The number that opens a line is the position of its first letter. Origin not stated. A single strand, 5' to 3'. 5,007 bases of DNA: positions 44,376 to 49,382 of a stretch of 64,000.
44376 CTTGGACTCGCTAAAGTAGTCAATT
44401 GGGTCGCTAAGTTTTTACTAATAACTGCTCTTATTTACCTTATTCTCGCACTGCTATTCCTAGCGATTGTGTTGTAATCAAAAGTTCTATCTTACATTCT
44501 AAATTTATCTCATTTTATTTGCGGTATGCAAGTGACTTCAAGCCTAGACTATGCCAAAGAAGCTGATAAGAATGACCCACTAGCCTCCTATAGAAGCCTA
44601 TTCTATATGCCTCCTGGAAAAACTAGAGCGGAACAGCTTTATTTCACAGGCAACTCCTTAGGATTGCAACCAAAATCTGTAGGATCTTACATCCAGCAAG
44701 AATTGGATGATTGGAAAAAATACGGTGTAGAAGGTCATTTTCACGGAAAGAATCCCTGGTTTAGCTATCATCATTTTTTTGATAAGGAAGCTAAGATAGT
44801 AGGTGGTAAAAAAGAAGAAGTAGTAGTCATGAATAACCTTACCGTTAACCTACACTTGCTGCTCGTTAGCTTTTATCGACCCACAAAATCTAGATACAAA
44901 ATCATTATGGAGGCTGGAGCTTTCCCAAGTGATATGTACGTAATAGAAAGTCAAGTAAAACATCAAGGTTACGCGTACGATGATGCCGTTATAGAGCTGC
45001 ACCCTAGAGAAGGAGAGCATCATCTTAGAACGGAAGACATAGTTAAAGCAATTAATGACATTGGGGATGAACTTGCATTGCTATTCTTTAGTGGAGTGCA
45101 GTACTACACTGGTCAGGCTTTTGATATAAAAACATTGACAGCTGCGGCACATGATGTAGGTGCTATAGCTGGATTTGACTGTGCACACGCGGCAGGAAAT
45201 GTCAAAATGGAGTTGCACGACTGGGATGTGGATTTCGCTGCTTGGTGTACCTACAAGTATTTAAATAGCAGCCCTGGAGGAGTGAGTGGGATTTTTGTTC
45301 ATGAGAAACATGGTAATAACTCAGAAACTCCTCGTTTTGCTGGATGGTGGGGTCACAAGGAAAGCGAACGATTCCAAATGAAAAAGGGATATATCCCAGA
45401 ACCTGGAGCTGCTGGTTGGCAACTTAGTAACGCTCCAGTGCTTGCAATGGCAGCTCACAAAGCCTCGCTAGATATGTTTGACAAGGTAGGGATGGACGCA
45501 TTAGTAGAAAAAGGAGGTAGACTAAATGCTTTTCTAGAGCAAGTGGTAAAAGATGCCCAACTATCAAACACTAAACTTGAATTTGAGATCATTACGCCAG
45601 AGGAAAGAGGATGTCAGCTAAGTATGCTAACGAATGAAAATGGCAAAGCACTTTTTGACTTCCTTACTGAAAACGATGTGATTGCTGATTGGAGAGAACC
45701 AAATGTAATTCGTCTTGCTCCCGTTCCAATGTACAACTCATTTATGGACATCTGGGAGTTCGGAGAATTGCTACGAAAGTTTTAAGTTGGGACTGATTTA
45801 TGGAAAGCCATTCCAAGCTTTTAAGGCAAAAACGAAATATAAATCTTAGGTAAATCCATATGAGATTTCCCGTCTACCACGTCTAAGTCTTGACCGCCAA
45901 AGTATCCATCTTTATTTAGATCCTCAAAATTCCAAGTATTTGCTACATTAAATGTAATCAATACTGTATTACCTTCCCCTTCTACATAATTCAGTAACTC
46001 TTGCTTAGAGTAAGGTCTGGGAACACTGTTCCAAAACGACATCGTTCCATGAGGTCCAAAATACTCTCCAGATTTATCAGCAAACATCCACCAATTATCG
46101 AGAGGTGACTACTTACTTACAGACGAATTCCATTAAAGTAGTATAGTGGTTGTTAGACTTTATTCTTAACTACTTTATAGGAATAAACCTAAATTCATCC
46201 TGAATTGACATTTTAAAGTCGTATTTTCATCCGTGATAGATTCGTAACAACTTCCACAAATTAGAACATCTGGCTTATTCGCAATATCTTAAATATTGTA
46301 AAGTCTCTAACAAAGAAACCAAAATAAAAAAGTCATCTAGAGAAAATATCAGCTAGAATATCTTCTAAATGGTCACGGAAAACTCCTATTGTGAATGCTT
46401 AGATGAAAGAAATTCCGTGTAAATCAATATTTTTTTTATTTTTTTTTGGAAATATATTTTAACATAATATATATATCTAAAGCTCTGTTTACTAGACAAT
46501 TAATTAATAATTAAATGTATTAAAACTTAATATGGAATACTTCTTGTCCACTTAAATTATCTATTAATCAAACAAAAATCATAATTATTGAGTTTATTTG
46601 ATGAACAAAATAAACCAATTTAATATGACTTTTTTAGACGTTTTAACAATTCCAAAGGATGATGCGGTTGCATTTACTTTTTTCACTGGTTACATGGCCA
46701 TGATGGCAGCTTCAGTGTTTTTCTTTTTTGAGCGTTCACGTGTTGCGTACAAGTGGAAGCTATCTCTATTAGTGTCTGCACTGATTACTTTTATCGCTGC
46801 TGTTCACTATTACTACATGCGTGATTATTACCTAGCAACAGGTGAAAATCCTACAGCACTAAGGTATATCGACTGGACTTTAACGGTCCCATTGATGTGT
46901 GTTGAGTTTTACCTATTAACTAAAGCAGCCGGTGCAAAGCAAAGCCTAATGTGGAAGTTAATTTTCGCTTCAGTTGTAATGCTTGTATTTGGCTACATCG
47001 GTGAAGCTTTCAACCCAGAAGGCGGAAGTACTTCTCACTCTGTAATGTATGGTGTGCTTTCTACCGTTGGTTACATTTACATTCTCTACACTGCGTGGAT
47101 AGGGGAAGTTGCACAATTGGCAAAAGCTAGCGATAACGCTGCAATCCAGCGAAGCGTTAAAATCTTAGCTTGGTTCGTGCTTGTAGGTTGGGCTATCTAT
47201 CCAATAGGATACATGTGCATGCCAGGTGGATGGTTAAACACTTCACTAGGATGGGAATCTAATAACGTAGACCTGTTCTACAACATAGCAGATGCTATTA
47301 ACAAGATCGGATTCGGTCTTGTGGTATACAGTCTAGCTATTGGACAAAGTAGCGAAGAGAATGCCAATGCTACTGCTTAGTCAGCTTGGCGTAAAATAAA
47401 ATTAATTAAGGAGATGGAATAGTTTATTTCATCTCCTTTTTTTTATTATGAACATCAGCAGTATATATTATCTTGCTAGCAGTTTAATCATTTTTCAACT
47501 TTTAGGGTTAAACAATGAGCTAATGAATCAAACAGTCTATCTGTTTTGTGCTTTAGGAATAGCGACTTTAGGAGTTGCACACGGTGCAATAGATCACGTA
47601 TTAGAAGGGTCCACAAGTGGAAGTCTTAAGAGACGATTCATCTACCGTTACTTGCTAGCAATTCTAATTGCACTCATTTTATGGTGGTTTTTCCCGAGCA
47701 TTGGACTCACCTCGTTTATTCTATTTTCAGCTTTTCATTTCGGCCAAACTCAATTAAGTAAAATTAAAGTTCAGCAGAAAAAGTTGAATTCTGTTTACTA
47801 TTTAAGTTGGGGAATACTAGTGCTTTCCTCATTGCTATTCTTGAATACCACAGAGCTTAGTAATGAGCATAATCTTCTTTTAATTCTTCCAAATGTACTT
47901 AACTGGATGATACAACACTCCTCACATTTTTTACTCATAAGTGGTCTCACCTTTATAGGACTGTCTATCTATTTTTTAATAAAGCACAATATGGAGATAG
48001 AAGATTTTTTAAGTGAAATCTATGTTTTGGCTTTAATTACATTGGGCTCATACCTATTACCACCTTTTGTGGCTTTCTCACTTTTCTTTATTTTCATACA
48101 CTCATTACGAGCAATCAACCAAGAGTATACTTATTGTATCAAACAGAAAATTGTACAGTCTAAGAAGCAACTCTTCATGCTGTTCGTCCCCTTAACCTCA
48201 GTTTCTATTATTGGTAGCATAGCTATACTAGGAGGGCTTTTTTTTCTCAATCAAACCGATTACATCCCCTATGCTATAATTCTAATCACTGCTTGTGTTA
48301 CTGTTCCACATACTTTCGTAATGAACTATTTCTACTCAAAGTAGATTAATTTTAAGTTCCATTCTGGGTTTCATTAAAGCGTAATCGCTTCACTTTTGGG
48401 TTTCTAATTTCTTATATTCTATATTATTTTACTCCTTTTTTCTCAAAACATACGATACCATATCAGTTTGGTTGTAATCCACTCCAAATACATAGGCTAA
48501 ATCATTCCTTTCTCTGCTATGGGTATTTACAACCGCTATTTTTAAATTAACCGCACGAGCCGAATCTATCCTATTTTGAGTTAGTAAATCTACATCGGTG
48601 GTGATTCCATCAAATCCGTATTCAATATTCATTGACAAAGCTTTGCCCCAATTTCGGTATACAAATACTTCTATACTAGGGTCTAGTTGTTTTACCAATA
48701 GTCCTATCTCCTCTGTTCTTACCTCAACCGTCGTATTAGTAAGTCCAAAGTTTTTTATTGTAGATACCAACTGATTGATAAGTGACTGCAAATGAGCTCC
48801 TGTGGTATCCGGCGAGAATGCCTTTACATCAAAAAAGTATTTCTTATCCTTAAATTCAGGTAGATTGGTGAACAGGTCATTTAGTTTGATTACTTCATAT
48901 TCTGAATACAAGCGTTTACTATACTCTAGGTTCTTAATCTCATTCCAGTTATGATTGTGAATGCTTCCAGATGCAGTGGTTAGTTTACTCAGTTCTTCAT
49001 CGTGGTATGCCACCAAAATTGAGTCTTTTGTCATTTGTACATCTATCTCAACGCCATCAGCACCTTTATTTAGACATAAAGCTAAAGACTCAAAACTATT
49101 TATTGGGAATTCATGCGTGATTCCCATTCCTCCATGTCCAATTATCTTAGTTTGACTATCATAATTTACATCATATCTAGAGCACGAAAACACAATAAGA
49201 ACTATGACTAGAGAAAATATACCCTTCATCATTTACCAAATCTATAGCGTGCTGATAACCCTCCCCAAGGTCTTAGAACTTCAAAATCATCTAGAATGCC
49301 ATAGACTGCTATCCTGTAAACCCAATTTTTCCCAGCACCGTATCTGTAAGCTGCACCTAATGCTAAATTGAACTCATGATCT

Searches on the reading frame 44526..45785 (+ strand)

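Call 73: search_protein_families(library=pfam, proteins=[window:44526-45785:+], max_evalue=0.0001)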
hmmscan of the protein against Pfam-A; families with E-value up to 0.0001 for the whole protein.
window:44526-45785:+ (419 aa): 2 families
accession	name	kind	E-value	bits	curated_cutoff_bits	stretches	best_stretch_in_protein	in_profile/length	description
PF22580.2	KYNU_C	-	1.1e-18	67.4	27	1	328-415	3-89/90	Kynureninase C-terminal domain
PF00266.25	Aminotran_5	-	7e-13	48.7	21.5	1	49-345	12-295/371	Aminotransferase class-V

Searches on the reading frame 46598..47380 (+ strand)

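Call 73: search_protein_families(library=pfam, proteins=[window:46598-47380:+], max_evalue=0.0001)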
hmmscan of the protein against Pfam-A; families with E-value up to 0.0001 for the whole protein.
window:46598-47380:+ (260 aa): 1 family
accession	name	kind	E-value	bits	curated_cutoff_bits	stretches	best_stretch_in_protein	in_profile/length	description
PF01036.24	Bac_rhodopsin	-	8.2e-42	143.6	24.6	1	24-248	3-222/224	Bacteriorhodopsin-like protein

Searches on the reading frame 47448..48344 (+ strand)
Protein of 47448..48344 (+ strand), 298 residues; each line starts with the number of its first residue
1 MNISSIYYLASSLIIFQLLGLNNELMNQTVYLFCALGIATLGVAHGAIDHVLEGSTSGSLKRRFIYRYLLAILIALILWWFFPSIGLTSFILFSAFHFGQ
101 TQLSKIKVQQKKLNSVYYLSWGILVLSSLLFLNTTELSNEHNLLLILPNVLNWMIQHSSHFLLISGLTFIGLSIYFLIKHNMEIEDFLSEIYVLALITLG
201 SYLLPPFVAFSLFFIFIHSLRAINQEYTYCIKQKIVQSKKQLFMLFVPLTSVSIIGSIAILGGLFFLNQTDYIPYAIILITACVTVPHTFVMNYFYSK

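Call 73: search_protein_families(library=pfam, proteins=[window:47448-48344:+], max_evalue=0.0001)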
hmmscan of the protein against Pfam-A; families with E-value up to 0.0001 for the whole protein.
window:47448-48344:+ (298 aa): 1 family
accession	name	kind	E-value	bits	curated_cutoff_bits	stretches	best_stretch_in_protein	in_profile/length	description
PF15461.11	BCD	-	1.6e-34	120.2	28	1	37-295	2-266/267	Beta-carotene 15,15'-dioxygenase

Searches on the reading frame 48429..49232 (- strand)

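Call 73: search_protein_families(library=pfam, proteins=[window:48429-49232:-], max_evalue=0.0001)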
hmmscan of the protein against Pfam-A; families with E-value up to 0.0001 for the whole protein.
window:48429-49232:- (267 aa): 1 family
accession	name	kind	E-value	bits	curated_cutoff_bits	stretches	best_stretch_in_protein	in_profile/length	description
PF03009.23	GDPD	-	1.6e-19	71.4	23.6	1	37-142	3-112/244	Glycerophosphoryl diester phosphodiesterase family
